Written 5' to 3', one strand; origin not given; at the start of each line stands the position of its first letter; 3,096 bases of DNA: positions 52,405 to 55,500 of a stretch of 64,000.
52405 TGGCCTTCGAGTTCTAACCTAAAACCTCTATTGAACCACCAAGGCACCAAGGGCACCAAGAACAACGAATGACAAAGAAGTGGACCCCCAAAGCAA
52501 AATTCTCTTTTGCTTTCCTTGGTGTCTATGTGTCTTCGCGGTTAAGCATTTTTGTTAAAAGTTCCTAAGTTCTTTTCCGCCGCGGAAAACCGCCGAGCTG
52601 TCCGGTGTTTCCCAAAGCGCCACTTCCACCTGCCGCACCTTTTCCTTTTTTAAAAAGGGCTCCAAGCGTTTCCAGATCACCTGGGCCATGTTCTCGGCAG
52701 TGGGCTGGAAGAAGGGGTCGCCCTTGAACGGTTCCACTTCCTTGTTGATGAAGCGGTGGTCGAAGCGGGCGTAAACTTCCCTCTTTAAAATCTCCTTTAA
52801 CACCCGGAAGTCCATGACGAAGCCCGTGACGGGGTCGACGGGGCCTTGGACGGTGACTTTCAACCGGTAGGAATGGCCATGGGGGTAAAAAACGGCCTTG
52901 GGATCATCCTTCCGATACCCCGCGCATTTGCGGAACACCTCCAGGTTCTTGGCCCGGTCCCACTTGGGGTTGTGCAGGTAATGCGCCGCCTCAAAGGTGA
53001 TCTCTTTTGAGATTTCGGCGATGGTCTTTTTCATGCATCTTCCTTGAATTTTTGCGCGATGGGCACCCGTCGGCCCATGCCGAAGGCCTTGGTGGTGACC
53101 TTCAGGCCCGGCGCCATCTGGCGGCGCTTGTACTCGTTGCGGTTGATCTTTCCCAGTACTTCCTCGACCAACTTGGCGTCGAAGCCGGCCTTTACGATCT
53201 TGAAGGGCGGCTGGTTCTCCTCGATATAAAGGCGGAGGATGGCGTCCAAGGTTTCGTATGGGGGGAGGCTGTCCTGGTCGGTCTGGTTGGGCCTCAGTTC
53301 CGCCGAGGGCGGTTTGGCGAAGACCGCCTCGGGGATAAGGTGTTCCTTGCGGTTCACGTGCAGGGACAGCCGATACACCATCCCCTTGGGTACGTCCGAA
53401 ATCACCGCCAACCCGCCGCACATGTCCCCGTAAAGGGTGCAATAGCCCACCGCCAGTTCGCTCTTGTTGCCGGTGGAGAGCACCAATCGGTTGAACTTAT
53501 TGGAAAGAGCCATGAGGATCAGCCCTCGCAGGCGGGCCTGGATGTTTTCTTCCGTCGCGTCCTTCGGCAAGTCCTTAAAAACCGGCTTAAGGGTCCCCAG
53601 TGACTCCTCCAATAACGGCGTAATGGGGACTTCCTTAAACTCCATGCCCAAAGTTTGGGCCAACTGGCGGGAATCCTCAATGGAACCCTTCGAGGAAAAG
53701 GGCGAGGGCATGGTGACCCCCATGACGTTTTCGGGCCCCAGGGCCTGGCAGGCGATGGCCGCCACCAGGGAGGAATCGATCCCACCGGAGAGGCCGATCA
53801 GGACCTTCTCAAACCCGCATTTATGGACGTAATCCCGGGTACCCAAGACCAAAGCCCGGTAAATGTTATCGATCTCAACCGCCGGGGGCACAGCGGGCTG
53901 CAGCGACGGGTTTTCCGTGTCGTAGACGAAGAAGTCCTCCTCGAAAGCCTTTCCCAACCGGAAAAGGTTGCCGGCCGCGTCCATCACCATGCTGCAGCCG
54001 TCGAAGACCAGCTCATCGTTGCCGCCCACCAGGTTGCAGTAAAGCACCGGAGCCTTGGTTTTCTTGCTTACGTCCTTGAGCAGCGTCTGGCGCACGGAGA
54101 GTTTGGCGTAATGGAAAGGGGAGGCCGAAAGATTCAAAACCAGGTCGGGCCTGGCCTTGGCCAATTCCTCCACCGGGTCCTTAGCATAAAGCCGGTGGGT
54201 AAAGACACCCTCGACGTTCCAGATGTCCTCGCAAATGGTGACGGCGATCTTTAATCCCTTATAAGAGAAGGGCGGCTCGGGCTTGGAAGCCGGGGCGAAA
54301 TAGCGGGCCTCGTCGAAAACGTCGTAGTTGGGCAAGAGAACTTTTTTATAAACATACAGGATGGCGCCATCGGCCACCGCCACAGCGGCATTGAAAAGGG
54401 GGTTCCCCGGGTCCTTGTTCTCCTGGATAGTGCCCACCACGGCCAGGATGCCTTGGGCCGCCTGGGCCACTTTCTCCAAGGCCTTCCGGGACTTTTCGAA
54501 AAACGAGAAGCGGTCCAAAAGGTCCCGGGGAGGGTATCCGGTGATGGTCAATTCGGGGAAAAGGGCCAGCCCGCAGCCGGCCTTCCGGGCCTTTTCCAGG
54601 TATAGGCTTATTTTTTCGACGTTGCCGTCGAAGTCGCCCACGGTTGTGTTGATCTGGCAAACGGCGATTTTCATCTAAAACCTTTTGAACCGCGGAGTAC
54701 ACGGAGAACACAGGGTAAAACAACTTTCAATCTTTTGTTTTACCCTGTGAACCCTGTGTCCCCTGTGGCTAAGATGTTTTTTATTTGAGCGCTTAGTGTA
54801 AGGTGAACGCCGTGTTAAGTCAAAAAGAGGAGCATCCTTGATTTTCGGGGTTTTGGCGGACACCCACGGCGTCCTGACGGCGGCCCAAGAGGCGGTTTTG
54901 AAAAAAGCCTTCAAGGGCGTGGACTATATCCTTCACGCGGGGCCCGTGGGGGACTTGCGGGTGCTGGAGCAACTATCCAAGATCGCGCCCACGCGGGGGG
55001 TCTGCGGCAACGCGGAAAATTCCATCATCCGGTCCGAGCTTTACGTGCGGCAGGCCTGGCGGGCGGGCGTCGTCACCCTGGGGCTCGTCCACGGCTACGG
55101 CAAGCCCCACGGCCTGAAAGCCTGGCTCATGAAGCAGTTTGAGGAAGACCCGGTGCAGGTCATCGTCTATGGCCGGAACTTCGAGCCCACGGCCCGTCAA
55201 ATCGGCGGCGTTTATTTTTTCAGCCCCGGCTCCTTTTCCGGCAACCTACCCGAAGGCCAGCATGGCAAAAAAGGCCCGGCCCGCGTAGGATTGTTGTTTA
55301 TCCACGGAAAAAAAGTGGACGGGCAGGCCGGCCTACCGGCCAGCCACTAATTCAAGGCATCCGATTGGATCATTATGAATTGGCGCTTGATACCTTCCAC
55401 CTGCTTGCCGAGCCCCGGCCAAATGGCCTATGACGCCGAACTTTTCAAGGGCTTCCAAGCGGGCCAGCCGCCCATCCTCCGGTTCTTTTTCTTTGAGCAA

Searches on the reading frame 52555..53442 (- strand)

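Call 66: search_protein_families(library=pfam, proteins=[window:52555-53442:-], max_evalue=0.001)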
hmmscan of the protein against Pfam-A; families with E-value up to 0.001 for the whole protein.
window:52555-53442:- (295 aa): 1 family
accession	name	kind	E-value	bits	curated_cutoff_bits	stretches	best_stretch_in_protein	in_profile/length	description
PF01242.24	PTPS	-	7.1e-33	113.6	22.4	1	143-287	1-119/121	6-pyruvoyl tetrahydropterin synthase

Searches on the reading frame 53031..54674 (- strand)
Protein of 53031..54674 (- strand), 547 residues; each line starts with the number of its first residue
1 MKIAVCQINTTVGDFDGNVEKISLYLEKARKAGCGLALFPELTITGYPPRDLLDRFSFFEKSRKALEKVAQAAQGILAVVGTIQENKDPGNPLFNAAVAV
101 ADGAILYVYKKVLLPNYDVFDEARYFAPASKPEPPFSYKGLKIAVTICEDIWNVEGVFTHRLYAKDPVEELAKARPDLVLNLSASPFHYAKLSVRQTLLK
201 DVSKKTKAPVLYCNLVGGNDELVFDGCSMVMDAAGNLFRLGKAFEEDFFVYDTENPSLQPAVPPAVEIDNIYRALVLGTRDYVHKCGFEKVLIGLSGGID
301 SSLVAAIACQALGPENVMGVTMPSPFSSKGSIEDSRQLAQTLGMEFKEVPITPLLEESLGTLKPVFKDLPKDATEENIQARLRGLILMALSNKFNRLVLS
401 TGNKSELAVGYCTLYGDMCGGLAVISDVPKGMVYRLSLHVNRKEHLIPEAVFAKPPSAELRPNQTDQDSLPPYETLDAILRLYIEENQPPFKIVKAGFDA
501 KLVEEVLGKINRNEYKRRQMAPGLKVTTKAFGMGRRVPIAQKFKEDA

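Call 25: search_protein_families(library=pfam, proteins=[window:53031-54674:-], max_evalue=0.01)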
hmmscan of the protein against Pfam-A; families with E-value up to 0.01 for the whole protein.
window:53031-54674:- (547 aa): 4 families
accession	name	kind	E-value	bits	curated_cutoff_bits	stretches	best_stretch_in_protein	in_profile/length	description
PF02540.23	NAD_synthase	-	2.4e-75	253.3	21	1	272-519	2-241/242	NAD synthase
PF00795.27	CN_hydrolase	-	3.2e-22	79.5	23.2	1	2-247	1-240/256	Carbon-nitrogen hydrolase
PF00733.27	Asn_synthase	-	0.003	17.7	21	1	290-313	19-42/354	Asparagine synthase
PF03054.22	tRNA_Me_trans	-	0.0048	17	20.6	1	290-324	2-34/202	tRNA methyl transferase HUP domain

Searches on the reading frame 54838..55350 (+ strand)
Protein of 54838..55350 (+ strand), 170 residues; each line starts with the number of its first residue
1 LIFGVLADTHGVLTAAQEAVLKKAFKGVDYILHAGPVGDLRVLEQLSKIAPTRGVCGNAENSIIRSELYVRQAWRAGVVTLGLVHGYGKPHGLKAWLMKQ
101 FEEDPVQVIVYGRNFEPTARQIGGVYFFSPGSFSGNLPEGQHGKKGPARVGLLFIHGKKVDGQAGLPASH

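Call 66: search_protein_families(library=pfam, proteins=[window:54838-55350:+], max_evalue=0.001)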
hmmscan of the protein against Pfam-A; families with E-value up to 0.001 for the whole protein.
window:54838-55350:+ (170 aa): 1 family
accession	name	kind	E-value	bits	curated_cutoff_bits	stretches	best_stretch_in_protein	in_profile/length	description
PF12850.12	Metallophos_2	-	3.2e-19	69.9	27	1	1-137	1-139/154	Calcineurin-like phosphoesterase superfamily domain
